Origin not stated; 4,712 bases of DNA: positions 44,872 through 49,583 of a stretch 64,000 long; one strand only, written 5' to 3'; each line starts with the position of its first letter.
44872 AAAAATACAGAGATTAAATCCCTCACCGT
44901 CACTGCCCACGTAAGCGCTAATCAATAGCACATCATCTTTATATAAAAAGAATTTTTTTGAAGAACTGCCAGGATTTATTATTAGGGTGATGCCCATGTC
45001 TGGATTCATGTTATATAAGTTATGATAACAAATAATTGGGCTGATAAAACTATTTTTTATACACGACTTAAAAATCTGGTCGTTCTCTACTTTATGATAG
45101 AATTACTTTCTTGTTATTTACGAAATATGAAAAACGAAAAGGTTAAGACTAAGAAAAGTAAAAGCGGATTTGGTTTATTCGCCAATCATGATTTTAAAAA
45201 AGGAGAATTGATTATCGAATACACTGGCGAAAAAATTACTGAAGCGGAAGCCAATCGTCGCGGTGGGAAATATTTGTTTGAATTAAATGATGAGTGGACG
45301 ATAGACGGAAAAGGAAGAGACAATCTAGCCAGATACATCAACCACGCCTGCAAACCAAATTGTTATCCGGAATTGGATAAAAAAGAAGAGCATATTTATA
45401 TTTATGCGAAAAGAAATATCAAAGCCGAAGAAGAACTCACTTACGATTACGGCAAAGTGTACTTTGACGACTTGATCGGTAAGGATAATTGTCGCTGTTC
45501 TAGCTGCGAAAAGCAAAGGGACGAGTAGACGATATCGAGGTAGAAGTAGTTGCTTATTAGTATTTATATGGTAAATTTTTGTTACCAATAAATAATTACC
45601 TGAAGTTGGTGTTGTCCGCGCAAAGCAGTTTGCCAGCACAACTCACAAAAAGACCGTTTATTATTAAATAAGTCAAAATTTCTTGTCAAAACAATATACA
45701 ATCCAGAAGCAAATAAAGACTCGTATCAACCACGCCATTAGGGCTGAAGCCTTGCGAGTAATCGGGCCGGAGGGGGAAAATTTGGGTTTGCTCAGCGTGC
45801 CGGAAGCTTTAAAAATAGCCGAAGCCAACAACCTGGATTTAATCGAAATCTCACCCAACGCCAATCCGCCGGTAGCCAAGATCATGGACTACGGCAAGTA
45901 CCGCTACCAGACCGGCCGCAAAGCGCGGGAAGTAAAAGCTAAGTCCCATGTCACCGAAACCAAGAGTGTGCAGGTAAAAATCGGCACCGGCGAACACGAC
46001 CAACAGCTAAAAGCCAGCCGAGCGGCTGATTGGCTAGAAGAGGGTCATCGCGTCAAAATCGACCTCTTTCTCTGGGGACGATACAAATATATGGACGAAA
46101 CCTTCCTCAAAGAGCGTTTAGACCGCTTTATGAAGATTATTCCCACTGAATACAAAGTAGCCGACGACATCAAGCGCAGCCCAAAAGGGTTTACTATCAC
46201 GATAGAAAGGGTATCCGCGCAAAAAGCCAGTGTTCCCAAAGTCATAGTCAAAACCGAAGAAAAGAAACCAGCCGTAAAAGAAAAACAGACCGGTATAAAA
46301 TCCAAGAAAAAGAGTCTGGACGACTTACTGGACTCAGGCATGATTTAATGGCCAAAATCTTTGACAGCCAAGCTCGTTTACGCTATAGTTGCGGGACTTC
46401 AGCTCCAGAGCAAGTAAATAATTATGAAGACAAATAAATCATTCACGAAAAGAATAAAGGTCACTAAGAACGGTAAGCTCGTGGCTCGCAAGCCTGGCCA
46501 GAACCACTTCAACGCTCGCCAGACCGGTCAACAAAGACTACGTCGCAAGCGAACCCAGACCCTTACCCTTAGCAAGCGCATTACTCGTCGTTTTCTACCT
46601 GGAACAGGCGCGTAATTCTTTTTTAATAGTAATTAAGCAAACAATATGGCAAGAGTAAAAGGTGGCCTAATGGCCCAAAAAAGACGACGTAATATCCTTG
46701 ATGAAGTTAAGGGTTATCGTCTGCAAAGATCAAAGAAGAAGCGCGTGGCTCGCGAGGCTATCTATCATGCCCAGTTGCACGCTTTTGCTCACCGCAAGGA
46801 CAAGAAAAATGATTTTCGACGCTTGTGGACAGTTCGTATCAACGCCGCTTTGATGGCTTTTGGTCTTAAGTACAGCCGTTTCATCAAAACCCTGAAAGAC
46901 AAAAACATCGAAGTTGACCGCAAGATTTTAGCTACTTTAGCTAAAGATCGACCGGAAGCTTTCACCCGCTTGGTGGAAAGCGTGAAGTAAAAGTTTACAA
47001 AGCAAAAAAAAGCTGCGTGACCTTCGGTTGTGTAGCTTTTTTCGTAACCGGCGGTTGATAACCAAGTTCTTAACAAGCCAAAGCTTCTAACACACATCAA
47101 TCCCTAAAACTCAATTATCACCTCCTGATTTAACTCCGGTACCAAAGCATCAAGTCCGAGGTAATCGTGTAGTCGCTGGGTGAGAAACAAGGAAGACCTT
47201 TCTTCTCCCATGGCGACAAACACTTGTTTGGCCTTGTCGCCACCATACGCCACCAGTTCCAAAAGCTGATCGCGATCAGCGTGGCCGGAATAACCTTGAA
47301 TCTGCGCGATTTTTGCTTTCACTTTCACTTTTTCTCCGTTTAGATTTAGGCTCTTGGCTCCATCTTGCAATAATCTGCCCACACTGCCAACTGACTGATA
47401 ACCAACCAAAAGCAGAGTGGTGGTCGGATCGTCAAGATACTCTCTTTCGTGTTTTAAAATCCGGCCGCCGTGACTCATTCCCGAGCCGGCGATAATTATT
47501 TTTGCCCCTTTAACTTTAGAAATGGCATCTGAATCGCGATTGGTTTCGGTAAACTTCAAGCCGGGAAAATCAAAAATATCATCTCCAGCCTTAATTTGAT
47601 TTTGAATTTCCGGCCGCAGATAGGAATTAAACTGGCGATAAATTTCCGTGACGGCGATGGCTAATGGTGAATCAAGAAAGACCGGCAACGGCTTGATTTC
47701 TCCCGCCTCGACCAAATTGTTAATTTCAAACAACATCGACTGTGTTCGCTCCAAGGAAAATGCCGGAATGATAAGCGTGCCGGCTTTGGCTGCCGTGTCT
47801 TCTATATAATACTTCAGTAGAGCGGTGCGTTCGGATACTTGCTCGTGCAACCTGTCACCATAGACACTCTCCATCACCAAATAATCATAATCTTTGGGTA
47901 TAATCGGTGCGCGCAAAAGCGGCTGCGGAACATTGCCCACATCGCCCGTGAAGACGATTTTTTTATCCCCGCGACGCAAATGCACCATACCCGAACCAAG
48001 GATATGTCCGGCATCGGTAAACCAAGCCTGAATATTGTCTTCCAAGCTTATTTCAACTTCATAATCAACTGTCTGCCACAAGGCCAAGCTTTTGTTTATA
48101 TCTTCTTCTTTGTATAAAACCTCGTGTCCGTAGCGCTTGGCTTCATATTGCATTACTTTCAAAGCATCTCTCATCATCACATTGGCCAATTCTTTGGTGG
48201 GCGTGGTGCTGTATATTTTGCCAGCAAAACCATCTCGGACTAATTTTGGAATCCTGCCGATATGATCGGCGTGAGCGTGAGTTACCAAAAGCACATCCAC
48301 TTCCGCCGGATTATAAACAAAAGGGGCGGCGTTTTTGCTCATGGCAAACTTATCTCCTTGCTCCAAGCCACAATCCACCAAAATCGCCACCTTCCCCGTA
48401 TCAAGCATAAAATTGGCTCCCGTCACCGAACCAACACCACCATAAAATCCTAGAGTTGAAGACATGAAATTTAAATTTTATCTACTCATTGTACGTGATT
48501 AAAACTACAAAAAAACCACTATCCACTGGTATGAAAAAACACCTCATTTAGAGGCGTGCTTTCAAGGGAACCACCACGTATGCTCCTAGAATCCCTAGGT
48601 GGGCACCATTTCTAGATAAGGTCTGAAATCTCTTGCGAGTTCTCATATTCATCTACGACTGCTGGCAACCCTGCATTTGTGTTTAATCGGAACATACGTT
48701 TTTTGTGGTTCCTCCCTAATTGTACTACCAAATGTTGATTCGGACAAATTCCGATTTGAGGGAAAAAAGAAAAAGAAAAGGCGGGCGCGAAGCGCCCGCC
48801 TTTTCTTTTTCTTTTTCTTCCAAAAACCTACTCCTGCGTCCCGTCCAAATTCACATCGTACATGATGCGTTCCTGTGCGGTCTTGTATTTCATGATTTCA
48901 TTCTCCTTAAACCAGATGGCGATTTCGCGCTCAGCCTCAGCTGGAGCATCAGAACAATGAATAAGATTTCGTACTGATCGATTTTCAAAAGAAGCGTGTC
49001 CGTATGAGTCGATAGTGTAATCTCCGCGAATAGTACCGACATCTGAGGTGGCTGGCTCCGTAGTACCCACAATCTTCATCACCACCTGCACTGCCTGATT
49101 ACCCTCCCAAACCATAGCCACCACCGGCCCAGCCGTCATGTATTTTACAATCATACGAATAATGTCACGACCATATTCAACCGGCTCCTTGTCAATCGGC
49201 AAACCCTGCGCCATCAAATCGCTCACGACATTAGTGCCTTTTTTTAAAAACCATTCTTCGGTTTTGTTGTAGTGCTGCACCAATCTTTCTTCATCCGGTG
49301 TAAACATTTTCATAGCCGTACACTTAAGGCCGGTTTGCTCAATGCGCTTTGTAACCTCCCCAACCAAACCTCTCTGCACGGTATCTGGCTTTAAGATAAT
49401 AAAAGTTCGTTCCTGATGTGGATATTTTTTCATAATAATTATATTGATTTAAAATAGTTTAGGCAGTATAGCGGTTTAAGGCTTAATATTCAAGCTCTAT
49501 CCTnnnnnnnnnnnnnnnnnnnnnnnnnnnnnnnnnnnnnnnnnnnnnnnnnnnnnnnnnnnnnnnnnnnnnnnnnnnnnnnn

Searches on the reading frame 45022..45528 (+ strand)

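Call 23: search_protein_families(library=pfam, proteins=[window:45022-45528:+], max_evalue=0.001)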
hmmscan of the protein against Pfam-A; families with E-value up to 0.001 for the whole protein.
window:45022-45528:+ (168 aa): 1 family
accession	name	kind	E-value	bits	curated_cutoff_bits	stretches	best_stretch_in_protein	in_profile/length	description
PF00856.33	SET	-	1.7e-28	99.5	22.4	1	49-144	1-105/105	SET domain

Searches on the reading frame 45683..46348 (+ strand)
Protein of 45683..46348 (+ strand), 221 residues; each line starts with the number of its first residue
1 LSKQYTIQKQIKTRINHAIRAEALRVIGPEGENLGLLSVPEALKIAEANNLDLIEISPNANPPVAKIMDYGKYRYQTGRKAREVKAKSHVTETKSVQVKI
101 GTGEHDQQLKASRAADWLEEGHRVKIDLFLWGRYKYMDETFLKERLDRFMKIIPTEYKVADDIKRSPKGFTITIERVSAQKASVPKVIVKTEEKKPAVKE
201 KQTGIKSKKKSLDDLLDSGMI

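Call 23: search_protein_families(library=pfam, proteins=[window:45683-46348:+], max_evalue=0.001)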
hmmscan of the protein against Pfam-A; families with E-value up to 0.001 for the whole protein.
window:45683-46348:+ (221 aa): 2 families
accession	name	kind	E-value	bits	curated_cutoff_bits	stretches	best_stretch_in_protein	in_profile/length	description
PF05198.21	IF3_N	-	6.1e-28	97.2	26.9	1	15-83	1-69/70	Translation initiation factor IF-3, N-terminal domain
PF00707.27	IF3_C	-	2.3e-09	37.5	34.8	1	92-165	2-74/86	Translation initiation factor IF-3, C-terminal domain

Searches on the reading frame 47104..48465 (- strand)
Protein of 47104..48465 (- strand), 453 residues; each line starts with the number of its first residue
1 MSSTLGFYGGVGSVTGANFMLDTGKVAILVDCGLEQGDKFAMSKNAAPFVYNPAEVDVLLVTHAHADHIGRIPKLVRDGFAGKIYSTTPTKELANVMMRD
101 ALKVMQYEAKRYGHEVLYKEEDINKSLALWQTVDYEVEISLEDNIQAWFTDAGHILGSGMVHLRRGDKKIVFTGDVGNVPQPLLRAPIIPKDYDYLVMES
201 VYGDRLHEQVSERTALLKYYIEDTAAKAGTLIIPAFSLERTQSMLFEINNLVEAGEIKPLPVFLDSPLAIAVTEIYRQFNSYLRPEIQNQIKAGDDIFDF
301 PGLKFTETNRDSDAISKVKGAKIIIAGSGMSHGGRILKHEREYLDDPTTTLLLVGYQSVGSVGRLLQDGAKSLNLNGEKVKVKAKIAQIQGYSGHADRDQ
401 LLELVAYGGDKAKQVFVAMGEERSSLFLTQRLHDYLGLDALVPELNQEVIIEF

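Call 9: search_protein_families(library=pfam, proteins=[window:47104-48465:-], max_evalue=0.01)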
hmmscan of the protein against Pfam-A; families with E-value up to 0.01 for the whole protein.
window:47104-48465:- (453 aa): 5 families
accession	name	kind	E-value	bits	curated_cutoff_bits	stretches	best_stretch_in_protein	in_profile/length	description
PF10996.14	Beta-Casp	-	1.4e-30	106.7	27.7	1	241-365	1-119/120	Beta-Casp domain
PF00753.33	Lactamase_B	-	1e-14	55.4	22.7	1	20-183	10-157/196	Metallo-beta-lactamase superfamily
PF16661.11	Lactamase_B_6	-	8.6e-14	51.8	27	1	21-175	2-161/193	Metallo-beta-lactamase superfamily domain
PF07521.17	RMMBL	-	1.1e-10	41.7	21.6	1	380-443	2-63/63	Zn-dependent metallo-hydrolase RNA specificity domain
PF12706.13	Lactamase_B_2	-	7e-08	32.7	27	1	28-182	3-149/200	Beta-lactamase superfamily domain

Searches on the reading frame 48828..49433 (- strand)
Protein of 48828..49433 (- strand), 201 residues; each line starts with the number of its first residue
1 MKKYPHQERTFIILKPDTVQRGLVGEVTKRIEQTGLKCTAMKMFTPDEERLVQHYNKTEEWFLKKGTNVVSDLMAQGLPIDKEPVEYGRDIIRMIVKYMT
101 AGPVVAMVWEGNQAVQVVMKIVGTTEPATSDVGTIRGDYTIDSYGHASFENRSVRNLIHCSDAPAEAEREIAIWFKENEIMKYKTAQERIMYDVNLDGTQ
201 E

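Call 9: search_protein_families(library=pfam, proteins=[window:48828-49433:-], max_evalue=0.01)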
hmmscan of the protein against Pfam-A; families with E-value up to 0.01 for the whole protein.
window:48828-49433:- (201 aa): 1 family
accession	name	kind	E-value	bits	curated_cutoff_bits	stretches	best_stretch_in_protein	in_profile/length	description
PF00334.24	NDK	-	1.1e-40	139.1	27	2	92-180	57-135/135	Nucleoside diphosphate kinase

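Call 33: find_encoding_contigs(protein=window:48828-49433:-, flank=6000, max_places=10)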
Protein window:48828-49433:- (201 aa): 5 contigs read that carry it; 3 places shown.
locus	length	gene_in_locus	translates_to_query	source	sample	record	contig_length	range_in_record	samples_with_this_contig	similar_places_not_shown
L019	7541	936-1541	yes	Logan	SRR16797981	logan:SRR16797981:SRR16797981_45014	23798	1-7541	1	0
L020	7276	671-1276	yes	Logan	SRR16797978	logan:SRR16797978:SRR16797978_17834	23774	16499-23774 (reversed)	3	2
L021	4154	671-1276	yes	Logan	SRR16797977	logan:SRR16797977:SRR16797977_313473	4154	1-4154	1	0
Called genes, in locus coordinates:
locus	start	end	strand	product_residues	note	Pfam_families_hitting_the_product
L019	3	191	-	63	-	?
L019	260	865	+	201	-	PF09335:VTT_dom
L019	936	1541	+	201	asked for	PF00334:NDK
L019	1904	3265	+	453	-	PF00753:Lactamase_B, PF23023:Anti-Pycsar_Apyc1 (weak), PF12706:Lactamase_B_2, PF16661:Lactamase_B_6, PF10996:Beta-Casp, PF07521:RMMBL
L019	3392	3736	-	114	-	PF00453:Ribosomal_L20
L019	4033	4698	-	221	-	PF05198:IF3_N, PF00707:IF3_C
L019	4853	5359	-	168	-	PF00856:SET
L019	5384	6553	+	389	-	PF00871:Acetate_kinase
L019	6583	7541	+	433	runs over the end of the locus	PF13426:PAS_9, PF00512:HisKA, PF02518:HATPase_c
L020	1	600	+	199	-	?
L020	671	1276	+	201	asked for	PF00334:NDK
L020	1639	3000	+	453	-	PF00753:Lactamase_B, PF23023:Anti-Pycsar_Apyc1 (weak), PF12706:Lactamase_B_2, PF16661:Lactamase_B_6, PF10996:Beta-Casp, PF07521:RMMBL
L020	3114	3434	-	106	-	PF00453:Ribosomal_L20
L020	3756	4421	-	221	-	PF05198:IF3_N, PF00707:IF3_C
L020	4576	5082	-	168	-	PF00856:SET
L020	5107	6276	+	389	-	PF00871:Acetate_kinase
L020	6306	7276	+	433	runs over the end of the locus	PF13426:PAS_9, PF00512:HisKA, PF02518:HATPase_c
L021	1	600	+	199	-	?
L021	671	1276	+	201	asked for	PF00334:NDK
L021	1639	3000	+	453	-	PF00753:Lactamase_B, PF23023:Anti-Pycsar_Apyc1 (weak), PF12706:Lactamase_B_2, PF16661:Lactamase_B_6, PF10996:Beta-Casp, PF07521:RMMBL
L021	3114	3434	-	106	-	PF00453:Ribosomal_L20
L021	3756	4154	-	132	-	?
